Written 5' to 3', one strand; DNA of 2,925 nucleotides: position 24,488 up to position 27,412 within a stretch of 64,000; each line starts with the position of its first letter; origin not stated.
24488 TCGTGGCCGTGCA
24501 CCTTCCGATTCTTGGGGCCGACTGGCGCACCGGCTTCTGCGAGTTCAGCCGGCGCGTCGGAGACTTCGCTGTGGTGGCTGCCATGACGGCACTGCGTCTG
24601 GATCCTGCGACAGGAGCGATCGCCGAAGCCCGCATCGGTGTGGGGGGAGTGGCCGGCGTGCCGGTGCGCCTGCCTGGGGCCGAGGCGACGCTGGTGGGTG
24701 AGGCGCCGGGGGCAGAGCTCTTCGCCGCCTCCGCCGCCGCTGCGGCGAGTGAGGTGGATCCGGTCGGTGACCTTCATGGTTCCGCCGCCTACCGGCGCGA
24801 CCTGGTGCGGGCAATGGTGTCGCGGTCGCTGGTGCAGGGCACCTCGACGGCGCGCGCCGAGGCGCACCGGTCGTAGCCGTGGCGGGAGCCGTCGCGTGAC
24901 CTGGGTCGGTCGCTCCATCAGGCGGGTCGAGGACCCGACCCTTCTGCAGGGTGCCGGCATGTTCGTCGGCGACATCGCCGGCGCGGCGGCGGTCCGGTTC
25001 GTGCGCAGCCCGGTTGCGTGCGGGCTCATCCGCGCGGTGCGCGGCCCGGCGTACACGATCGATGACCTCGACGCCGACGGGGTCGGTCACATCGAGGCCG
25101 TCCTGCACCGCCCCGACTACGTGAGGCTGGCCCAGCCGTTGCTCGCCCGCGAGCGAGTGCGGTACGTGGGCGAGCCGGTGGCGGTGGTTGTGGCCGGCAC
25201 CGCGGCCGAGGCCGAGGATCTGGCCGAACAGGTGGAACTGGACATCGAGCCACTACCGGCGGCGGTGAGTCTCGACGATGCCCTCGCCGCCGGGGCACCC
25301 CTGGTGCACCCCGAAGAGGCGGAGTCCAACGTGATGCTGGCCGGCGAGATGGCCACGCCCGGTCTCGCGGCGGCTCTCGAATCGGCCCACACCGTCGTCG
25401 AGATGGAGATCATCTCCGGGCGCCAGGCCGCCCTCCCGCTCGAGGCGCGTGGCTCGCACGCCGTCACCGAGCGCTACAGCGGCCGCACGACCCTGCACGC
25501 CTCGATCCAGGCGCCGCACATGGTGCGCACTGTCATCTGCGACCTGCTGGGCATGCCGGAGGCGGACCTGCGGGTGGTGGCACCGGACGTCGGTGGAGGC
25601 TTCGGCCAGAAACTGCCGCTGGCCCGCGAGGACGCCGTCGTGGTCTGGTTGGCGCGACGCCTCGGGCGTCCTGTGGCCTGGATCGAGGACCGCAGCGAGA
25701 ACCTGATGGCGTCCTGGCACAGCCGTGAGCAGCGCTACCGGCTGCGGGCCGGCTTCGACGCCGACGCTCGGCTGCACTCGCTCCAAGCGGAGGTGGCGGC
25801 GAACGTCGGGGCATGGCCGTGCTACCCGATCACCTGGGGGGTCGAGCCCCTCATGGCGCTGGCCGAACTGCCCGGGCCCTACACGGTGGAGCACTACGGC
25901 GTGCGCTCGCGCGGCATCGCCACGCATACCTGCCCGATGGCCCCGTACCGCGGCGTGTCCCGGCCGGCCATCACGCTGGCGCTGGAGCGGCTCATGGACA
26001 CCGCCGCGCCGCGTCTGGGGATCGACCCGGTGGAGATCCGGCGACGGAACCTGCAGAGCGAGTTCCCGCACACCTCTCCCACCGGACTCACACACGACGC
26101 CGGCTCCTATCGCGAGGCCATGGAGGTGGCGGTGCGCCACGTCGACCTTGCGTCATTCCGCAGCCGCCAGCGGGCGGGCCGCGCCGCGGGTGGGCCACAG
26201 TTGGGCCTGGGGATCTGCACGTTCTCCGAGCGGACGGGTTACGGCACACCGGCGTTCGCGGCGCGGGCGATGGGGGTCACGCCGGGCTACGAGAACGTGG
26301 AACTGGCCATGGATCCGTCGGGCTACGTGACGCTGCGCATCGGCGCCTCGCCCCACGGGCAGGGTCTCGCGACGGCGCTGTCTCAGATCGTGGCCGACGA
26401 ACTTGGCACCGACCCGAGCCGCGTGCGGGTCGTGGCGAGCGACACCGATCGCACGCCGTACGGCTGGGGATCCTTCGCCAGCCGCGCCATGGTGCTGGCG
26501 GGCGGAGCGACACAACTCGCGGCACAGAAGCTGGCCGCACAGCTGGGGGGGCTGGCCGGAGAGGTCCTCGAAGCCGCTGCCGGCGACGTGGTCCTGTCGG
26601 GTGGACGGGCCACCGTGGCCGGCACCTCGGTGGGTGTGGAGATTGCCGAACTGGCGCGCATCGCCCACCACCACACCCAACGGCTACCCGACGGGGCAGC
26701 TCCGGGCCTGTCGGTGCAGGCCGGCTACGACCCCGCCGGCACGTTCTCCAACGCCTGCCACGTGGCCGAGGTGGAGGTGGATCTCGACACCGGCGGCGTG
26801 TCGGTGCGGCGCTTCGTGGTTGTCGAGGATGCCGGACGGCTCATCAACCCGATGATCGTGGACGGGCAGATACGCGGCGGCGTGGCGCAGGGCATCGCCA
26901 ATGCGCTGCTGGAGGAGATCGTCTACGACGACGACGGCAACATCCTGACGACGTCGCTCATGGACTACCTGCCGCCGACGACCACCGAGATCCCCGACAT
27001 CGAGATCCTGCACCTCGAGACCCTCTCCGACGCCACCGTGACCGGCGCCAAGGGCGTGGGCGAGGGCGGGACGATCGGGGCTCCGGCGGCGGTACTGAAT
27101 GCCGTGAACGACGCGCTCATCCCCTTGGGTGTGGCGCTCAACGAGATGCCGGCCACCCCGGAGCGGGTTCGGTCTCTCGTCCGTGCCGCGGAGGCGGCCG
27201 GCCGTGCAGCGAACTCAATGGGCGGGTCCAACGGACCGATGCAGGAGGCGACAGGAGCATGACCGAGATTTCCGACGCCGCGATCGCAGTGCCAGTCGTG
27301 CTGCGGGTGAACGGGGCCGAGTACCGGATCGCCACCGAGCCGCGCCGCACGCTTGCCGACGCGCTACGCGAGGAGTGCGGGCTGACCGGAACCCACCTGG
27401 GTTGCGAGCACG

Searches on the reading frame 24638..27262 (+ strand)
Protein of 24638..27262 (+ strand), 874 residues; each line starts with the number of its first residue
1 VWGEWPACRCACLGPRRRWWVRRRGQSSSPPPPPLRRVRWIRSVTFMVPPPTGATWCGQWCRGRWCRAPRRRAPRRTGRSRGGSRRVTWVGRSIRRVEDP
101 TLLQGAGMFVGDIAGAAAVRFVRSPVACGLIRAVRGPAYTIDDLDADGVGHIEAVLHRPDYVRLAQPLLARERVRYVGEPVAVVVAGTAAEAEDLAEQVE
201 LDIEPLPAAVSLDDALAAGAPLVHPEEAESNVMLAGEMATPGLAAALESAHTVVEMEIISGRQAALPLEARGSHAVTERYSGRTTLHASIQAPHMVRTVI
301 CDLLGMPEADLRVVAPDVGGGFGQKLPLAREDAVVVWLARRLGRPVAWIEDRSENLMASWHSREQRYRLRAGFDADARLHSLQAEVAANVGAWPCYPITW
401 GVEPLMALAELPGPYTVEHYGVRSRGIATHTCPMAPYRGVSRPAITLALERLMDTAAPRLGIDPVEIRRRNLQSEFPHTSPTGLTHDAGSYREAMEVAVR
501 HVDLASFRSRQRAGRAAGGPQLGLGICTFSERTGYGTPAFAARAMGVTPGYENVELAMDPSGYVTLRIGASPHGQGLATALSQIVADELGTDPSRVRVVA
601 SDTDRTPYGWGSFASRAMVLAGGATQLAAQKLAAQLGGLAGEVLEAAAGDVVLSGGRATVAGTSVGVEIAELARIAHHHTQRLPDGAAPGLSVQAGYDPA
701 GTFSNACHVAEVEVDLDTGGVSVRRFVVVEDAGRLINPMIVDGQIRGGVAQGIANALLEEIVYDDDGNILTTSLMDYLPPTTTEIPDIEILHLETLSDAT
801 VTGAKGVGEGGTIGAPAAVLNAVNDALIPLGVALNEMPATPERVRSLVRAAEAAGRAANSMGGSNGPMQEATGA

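Call 98: search_protein_families(library=pfam, proteins=[window:24638-27262:+], max_evalue=0.001)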
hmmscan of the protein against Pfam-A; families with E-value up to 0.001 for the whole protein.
window:24638-27262:+ (874 aa): 3 families
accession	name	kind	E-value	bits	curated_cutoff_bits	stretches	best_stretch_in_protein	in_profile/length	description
PF20256.3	MoCoBD_2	-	7.7e-77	259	27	1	500-786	4-283/283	Molybdopterin cofactor-binding domain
PF02738.23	MoCoBD_1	-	3.9e-64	216.5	27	1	227-472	4-244/244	Molybdopterin cofactor-binding domain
PF01315.27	Ald_Xan_dh_C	-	1.4e-08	35.5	31.3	1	107-207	4-110/110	Aldehyde oxidase and xanthine dehydrogenase, a/b hammerhead domain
